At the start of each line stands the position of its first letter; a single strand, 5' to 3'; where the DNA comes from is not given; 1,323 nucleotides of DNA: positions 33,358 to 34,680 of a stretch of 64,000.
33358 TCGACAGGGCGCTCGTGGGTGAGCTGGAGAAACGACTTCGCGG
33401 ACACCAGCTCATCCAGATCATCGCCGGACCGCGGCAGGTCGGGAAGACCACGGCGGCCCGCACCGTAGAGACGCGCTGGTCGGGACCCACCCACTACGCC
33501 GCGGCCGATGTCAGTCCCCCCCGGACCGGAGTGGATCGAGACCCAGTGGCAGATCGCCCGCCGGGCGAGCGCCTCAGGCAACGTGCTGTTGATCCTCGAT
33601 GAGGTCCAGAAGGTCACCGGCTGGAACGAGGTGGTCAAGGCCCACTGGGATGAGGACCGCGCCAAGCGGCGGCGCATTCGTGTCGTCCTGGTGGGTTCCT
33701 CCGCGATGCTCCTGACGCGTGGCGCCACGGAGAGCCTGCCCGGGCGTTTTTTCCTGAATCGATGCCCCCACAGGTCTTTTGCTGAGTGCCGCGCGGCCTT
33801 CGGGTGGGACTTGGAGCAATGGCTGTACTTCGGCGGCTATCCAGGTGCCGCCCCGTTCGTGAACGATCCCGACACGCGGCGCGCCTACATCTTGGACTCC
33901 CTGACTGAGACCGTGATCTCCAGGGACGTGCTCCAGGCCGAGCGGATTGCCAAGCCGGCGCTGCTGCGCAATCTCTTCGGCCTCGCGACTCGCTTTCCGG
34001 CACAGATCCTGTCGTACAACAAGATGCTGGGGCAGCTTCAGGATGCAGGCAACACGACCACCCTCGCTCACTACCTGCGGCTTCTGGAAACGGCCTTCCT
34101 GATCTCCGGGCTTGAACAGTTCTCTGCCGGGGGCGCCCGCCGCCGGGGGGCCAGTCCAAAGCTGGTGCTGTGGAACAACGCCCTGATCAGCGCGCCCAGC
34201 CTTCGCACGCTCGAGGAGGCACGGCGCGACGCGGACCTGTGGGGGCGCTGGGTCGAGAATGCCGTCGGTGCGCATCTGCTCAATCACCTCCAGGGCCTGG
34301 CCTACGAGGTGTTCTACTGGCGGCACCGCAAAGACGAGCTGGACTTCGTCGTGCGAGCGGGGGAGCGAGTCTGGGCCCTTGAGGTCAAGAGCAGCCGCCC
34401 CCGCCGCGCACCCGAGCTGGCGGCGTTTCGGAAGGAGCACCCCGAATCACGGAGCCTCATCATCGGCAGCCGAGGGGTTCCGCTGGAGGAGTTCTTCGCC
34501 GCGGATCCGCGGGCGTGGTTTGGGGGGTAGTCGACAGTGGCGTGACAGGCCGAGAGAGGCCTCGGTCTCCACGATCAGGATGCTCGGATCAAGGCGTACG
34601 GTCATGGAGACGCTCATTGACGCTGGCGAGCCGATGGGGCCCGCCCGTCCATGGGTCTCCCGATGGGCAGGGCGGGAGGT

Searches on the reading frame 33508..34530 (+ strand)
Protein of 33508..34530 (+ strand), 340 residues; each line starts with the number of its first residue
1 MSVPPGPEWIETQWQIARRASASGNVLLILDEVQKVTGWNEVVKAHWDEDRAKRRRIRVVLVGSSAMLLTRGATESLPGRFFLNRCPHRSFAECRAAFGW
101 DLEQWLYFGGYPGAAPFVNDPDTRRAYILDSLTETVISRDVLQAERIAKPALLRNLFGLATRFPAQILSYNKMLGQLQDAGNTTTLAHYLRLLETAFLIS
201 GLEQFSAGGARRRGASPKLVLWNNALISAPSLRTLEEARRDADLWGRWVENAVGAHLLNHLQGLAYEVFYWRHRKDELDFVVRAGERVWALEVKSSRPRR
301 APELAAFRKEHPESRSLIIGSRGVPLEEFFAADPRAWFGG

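Call 39: search_protein_families(library=pfam, proteins=[window:33508-34530:+], max_evalue=0.001)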
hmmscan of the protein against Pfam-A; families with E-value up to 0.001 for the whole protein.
window:33508-34530:+ (340 aa): 2 families
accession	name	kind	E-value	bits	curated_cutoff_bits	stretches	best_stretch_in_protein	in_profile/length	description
PF13635.12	DUF4143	-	4.4e-26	92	28.1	1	139-296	2-160/160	Domain of unknown function (DUF4143)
PF13173.12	AAA_14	-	1.1e-11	45.3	27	1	21-93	59-127/129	AAA domain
